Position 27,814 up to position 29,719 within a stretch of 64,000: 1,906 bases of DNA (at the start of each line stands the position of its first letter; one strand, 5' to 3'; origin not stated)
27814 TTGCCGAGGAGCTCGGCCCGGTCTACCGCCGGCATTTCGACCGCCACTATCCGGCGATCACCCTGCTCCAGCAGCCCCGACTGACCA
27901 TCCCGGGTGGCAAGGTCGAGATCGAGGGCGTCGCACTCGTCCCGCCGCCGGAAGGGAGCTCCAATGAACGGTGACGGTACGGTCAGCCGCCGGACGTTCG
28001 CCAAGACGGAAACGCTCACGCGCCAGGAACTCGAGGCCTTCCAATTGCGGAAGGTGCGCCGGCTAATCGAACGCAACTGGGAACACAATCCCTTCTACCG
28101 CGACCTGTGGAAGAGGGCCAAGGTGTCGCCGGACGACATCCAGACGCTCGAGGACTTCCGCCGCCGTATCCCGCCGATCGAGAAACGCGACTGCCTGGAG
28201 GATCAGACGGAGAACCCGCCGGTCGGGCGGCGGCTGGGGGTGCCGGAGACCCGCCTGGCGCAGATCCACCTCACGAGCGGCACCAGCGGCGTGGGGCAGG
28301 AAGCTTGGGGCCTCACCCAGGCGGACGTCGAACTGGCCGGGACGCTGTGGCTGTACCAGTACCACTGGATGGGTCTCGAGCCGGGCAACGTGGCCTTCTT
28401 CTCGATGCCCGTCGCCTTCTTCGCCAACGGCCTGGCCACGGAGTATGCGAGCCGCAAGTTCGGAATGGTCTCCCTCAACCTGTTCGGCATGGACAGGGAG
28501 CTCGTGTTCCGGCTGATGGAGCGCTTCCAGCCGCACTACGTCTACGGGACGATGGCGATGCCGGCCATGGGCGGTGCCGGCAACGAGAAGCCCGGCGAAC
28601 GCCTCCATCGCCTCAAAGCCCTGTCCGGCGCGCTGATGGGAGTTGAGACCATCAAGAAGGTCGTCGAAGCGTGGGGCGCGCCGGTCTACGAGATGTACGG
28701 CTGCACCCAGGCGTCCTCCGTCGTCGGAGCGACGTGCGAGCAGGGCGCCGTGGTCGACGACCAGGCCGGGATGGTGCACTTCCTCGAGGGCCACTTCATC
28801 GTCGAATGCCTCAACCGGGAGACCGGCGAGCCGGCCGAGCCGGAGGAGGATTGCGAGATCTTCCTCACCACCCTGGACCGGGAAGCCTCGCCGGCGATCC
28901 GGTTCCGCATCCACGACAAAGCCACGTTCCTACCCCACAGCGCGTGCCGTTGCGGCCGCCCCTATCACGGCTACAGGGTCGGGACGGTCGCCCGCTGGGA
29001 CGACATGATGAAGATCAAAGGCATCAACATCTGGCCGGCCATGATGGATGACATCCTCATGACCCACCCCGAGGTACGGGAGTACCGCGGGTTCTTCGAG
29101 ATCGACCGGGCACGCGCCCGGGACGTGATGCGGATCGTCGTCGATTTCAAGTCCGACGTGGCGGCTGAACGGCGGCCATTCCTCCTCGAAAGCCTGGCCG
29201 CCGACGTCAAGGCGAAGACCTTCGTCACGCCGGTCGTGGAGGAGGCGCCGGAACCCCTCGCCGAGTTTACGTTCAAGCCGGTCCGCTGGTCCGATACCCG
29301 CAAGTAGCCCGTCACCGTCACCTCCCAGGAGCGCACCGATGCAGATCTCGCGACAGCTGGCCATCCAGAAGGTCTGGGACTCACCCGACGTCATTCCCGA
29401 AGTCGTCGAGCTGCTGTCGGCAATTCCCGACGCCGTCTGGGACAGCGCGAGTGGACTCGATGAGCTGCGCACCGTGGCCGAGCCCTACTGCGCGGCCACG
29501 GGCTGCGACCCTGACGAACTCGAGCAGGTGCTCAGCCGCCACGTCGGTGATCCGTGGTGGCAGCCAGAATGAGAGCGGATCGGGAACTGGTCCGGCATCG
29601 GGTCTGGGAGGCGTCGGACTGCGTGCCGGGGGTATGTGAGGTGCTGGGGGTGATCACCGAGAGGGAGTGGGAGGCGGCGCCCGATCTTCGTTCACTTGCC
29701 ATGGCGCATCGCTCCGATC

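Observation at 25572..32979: Compact 9-gene operon mixing a PaaA-type di-iron oxygenase, PaaK-type ligase, RidA, an orphan Mo-hydroxylase and an amidohydrolase: candidate undescribed CoA-dependent aromatic/N-heterocyclic acid pathway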

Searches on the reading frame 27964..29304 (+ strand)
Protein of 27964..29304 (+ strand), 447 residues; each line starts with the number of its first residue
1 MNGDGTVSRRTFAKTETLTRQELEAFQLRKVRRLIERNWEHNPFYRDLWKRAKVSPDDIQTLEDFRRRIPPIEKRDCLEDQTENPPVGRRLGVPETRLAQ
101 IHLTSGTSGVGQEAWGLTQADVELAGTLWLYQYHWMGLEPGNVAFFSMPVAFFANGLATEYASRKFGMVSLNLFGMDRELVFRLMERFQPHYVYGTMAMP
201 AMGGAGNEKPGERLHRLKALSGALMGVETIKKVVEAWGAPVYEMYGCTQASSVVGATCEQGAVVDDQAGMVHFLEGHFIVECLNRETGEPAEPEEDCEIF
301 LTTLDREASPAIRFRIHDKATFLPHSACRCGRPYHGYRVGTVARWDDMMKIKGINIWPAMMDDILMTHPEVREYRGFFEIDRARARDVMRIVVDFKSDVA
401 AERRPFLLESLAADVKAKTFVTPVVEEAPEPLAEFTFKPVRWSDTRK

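Call 5: search_protein_families(library=pfam, proteins=[window:27964-29304:+], max_evalue=0.01)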
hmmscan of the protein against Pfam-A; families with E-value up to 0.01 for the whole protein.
window:27964-29304:+ (447 aa): 2 families
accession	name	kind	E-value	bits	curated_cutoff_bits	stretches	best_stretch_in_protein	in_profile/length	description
PF00501.34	AMP-binding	-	5.9e-09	35.6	29.9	1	92-300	158-373/384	AMP-binding enzyme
PF14535.12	AMP-binding_C_2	-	6.3e-05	23.6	25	1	353-446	1-96/96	AMP-binding enzyme C-terminal domain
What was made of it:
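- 27964..29307 (+): PaaK-family adenylate-forming acid-CoA ligase. AMP-binding + AMP-binding_C_2 (call 5).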

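Call 10: search_protein_families(library=ncbifam, proteins=[window:27964-29304:+], max_evalue=0.01)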
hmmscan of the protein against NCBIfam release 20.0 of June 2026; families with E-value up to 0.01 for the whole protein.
window:27964-29304:+ (447 aa): 20 families
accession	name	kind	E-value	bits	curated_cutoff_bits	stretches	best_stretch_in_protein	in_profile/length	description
TIGR02155.1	PA_CoA_ligase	equivalog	9.6e-39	133.1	646.3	1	16-423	1-398/422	phenylacetate--CoA ligase PaaK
NF041878.1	paak_haloarch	equivalog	3.1e-36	124.9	700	1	13-404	3-383/427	phenylacetate--CoA ligase PaaK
NF053551.1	FlxY_rubin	equivalog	1.5e-28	99.7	520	2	231-428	220-400/424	flexirubin biosynthesis putative acyl-CoA ligase FlxY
NF045666.1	DVU1553_fam_AMP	equivalog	3.1e-23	82.4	300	1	7-333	7-320/331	DVU_1553 family AMP-dependent CoA ligase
TIGR03335.1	F390_ftsA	equivalog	3.7e-16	58.9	458.7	1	15-357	6-341/445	coenzyme F390 synthetase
NF041217.1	BagE_FevW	exception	2.7e-11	43.1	800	1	85-430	59-389/424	bagremycin/ferroverdin synthetase BagE/FevW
NF004837.0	PRK06187.1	subfamily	3.4e-09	35.5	476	2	94-260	168-333/531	long-chain-fatty-acid--CoA ligase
NF005897.1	PRK07867.1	exception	4.7e-06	25.6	850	1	101-395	149-433/496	long-chain-fatty-acid--CoA ligase FadD17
NF009071.0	PRK12406.1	subfamily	9.5e-06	24.3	701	1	121-400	177-456/510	acyl-CoA synthetase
NF009921.1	PRK13382.1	exception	0.00017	20.5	850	1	213-374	306-461/529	acyl-CoA ligase FadD12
NF006181.0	PRK08314.1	subfamily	0.00039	18.8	705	0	343-393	450-500/563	long-chain-fatty-acid--CoA ligase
TIGR02262.1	benz_CoA_lig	subfamily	0.00042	19.2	375.25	1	115-373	177-434/508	benzoate-CoA ligase family protein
NF005859.1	PRK07788.1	exception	0.00051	18.7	875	0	343-375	456-488/560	long-chain-fatty-acid--CoA ligase FadD2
NF004114.0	PRK05605.1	equivalog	0.00053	18.4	766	1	96-373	221-497/575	long-chain-fatty-acid--CoA ligase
NF006167.0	PRK08308.1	equivalog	0.00077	18.4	513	1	341-377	309-345/414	acyl-CoA synthetase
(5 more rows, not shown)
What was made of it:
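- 27964..29307 (+): TIGR02155 scores 133 bits against a cut-off of 646 (call 10).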

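Call 33: search_solved_structures(query=window:27964-29304:+, max_evalue=0.00001)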
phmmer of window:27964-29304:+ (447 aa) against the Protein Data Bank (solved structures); distinct sequences matched with E-value up to 0.00001: 6.
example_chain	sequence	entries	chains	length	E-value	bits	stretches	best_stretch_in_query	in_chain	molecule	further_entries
2y27_A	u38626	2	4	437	2.2e-33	118.8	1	15-430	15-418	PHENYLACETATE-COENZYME A LIGASE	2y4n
4r1l_A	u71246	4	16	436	9.9e-33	116.7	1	15-428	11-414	Phenylacetate-coenzyme A ligase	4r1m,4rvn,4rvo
6hdw_A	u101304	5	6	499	2e-31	112.4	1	8-403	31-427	2-hydroxyisobutyryl-CoA synthetase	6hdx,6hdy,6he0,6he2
2y4o_A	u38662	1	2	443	2.9e-31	111.9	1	14-405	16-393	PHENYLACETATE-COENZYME A LIGASE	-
6wuq_A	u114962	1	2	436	1.7e-07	33.5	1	75-331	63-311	AjiA1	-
9s3l_A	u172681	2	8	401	2e-07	33.2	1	224-333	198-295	Phenylacetate-CoA ligase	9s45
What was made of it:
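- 27964..29307 (+): PDB scores: PaaK1 119 bits, 2-hydroxyisobutyryl-CoA synthetase 112 bits (call 33).
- On PaaK phenylacetate-CoA ligase: PDB PaaK1 E 2e-33 (call 33). It is equally close to 2-hydroxyisobutyryl-CoA synthetase (call 33).
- The ligase scores as well against 2-hydroxyisobutyryl-CoA synthetase (112 bits) as against PaaK (119 bits) (call 33).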

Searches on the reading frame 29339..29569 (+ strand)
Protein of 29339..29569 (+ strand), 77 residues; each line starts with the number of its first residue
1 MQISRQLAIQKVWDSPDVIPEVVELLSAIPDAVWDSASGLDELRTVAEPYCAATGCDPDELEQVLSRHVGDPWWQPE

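Call 5: search_protein_families(library=pfam, proteins=[window:29339-29569:+], max_evalue=0.01)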
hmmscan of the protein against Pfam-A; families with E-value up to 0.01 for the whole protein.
window:29339-29569:+ (77 aa): 0 families

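Call 10: search_protein_families(library=ncbifam, proteins=[window:29339-29569:+], max_evalue=0.01)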
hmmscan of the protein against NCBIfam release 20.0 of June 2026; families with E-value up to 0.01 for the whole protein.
window:29339-29569:+ (77 aa): 0 families

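Call 28: search_solved_structures(query=A2, max_evalue=10, show_alignments=3)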
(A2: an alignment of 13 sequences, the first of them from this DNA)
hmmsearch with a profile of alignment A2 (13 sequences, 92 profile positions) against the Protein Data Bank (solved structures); distinct sequences matched with E-value up to 10: 4.
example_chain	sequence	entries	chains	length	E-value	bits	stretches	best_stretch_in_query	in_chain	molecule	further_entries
8cwy_A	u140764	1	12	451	5.5e-05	26.7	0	19-78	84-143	T32-15-1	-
8cws_A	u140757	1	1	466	6.3e-05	26.6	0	19-78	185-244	F4132-2 Chain A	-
5cwb_A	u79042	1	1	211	0.025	18.2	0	20-77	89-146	Designed helical repeat protein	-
3fh9_B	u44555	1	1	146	1.9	12.2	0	62-90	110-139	Hemoglobin beta chain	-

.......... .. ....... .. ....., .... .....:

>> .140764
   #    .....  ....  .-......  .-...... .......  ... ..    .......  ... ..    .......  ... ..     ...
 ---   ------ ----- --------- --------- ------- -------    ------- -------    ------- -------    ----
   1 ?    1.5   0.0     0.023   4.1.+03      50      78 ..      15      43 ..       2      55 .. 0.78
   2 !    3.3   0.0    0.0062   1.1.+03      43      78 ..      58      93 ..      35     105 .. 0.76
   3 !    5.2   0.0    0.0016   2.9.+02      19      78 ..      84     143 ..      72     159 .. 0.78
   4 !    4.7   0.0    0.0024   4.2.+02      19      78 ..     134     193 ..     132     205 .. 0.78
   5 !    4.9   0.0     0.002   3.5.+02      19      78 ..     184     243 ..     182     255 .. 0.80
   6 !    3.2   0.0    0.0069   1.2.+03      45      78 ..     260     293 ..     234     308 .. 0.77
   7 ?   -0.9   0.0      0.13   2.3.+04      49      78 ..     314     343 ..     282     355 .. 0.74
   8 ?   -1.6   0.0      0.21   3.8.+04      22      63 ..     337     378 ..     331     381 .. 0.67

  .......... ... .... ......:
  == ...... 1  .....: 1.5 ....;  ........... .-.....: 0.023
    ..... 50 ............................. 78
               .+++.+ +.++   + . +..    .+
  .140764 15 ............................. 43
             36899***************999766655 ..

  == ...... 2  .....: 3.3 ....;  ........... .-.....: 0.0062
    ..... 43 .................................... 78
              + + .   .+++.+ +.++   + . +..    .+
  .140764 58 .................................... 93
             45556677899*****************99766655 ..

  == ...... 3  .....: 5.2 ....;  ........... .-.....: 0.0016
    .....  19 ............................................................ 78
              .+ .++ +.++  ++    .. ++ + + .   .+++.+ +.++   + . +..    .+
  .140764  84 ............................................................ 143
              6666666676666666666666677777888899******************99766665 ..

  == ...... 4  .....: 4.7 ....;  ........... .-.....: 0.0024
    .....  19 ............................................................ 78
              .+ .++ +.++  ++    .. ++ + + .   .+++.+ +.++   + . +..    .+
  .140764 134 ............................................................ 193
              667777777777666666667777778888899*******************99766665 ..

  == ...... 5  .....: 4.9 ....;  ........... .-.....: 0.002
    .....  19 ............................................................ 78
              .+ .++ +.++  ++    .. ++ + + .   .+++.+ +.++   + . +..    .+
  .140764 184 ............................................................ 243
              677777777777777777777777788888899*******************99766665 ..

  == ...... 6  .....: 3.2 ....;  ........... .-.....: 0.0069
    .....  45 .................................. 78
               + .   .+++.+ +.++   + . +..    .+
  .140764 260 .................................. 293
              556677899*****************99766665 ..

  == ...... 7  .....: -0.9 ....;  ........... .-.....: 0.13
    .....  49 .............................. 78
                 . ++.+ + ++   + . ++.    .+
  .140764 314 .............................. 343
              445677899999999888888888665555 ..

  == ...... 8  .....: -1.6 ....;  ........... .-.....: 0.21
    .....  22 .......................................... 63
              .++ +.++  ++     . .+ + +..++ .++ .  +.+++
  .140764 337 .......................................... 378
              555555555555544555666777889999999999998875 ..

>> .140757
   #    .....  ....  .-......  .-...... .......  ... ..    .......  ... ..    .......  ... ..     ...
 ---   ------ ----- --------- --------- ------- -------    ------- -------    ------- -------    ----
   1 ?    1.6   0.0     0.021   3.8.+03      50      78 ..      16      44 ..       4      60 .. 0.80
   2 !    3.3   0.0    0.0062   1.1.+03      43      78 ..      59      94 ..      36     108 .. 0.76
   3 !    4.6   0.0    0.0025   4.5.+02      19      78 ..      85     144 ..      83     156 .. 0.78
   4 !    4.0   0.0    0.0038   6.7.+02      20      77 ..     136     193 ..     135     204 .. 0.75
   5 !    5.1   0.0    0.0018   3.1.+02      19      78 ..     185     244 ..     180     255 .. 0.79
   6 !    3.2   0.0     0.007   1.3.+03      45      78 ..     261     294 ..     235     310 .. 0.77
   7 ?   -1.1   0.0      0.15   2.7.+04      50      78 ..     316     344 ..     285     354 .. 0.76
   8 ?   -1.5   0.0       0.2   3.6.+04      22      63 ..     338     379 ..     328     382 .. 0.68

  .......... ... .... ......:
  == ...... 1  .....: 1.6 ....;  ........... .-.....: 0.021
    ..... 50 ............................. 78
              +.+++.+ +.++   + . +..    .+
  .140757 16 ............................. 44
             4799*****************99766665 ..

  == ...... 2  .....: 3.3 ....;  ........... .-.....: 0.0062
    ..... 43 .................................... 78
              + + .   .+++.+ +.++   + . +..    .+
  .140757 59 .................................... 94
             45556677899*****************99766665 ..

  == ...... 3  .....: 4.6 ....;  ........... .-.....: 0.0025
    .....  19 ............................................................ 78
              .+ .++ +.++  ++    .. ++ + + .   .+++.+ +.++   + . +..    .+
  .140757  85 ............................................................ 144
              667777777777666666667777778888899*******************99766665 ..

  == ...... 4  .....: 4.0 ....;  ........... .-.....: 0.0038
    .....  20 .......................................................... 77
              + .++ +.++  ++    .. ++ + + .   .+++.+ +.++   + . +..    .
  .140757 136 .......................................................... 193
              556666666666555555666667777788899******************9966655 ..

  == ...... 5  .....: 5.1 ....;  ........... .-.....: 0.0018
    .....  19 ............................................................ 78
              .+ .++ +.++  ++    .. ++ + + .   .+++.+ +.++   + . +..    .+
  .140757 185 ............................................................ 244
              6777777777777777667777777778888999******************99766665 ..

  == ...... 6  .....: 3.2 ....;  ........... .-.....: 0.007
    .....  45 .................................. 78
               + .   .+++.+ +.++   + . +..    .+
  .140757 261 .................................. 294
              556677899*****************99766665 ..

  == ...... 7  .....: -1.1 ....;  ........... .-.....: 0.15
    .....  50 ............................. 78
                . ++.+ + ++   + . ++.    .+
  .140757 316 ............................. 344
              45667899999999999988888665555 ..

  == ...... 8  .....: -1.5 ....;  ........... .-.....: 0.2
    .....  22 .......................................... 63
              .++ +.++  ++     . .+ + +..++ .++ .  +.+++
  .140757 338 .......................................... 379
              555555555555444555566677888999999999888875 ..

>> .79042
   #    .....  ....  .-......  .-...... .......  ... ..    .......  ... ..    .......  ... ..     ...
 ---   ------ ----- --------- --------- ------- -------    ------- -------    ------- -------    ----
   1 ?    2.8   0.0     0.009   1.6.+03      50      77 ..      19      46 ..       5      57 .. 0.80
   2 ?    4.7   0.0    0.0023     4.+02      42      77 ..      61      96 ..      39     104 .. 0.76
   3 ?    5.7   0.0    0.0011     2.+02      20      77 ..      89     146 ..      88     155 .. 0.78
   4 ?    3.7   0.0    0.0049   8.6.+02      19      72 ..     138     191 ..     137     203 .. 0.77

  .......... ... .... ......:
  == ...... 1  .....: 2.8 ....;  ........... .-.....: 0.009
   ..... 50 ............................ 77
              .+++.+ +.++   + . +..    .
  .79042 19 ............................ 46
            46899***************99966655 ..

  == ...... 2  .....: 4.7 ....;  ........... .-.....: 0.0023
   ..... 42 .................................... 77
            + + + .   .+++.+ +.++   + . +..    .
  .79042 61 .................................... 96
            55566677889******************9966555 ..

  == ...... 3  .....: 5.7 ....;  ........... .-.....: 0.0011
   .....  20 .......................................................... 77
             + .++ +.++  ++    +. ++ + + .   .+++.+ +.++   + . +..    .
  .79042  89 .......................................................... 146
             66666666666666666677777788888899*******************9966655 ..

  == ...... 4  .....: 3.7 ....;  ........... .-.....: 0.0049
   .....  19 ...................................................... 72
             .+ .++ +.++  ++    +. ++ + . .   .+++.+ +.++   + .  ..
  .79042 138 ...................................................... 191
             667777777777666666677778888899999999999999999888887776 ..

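Call 29: search_protein_families(library=pfam, alignment_id=A2, max_evalue=10)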
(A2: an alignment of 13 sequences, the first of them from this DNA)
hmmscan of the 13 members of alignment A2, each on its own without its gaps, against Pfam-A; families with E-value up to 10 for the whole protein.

A. member 1, seq(77 aa): 0 families

B. families by the number of members that match (of 13 scanned): 1 family
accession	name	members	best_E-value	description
PF11918.13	Peptidase_S41_N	1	0.098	N-terminal domain of Peptidase_S41 in eukaryotic IRBP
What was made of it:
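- On Acyl carrier protein or IscX (considered for s77 and s71): No Pfam hit at E<=10 apart from one chance hit (call 29).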

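Call 49: predict_structure(alignment_id=A3)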
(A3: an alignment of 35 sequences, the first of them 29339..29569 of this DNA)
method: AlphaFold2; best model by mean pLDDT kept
length: 77 residues; sequences in the alignment: 35
mean_pLDDT: 87.8   pTM: 0.76
mean pLDDT of the five models: 87.8, 86.6, 85.2, 84.9, 84.0
residues with pLDDT >= 90: 55; 70-90: 13; 50-70: 7; < 50: 2
segments of 3 or more residues with pLDDT < 50: none
pLDDT, mean of each block of 10 residues (from residue 1): 88 91 95 91 93 91 88 56
secondary structure, 60 per line:
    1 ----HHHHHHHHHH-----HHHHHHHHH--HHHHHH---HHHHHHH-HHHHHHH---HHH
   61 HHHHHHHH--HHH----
elements in order: H5-14 H20-28 H31-36 H40-46 H48-54 H58-68
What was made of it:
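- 29339..29572 (+): 77-aa all-helical small protein (s77). Predicted small subunit or partner of the PaaA-like oxygenase. The domain is new. AlphaFold2 pLDDT 88 (call 49).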

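Call 52: fold_search(model_id=the predicted structure, library=pdb)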
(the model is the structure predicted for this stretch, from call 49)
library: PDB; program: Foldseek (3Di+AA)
matches with E <= 10: 28; with E <= 0.001: 0
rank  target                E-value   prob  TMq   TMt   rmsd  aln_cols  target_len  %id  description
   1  6ya1                  2.4e+00  0.14  0.34  0.12   5.2        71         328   14  Zinc metalloprotease ProA (released 2021-02-03)
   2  6yze                  3.1e+00  0.13  0.37  0.13   6.0        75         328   15  Zinc metalloprotease ProA from native source (released 2021-02-03)
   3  9h0x                  3.3e+00  0.13  0.38  0.13   5.1        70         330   14  ProA in complex with inhibitor 6 (released 2025-06-18)
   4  9h0y                  4.2e+00  0.11  0.37  0.13   5.1        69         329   14  ProA in complex with inhibitor 7 (released 2025-06-18)
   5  5ckt_D                4.4e+00  0.11  0.38  0.33   4.3        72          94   11  Crystal Structure of KorA, a plasmid-encoded, global transcription regulator (released 2016-04-06)
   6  5clv_J                4.9e+00  0.09  0.37  0.42   4.4        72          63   11  Crystal Structure of KorA-operator DNA complex (KorA-OA) (released 2016-04-06)
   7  2iif_A                5.2e+00  0.15  0.47  0.22   5.4        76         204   10  single chain Integration Host Factor mutant protein (scIHF2-K45aE) in complex with DNA (released 2007-02-20)
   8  9lki_A                5.5e+00  0.08  0.35  0.25   6.8        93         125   16  N-terminal domain (NTD) structure of aciniform spidroin 1(AcSp1) from Latrodectus hesperus (released 2025-10-01)
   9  7oc7                  5.8e+00  0.08  0.35  0.14   5.0        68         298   13  LasB, alpha-alkyl-N-aryl mercaptoacetamide (released 2022-01-19)
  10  1ixr_A                6.1e+00  0.13  0.45  0.31   4.4        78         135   19  RuvA-RuvB complex (released 2002-11-06)
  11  2qzg_D                6.5e+00  0.08  0.34  0.32   6.2        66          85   12  Crystal structure of unknown function protein MMP1188 (released 2007-09-04)
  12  9msh_M                6.9e+00  0.08  0.40  0.12   4.4        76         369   20  de novo SigN RNA polymerase open complex (RPo) (released 2025-08-13)
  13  8e73_V2               6.9e+00  0.04  0.28  0.12  11.4        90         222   18  Vigna radiata supercomplex I+III2 (full bridge) (released 2023-01-11)
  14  2d5r_B                7.2e+00  0.12  0.45  0.34   5.2        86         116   13  Crystal Structure of a Tob-hCaf1 Complex (released 2006-12-12)
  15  8qa9_C                7.2e+00  0.07  0.34  0.27   4.4        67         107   13  Crystal structure of the RK2 plasmid encoded co-complex of the C-terminally truncated transcriptional repressor protei (released 2024-02-21)
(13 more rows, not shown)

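Call 73: search_protein_representatives(alignment_id=A5)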
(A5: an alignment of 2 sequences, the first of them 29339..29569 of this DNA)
Query: 2 sequences, 77 profile positions. Proteins with E-value up to 0.001 (for the whole library): 7; up to 1e-10: 3; up to 1e-30: 0. The best 7 are listed.
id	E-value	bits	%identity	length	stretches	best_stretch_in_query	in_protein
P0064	2.7e-22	95.2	-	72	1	1-71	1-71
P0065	2.6e-18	82.5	-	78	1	1-74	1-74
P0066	3.2e-15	72.5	-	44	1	29-77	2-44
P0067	3.0e-05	40.6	-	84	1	12-58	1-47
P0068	6.3e-05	39.6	-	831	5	7-67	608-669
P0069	3.0e-04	37.4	-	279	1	8-73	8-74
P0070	6.9e-04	36.2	-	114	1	3-73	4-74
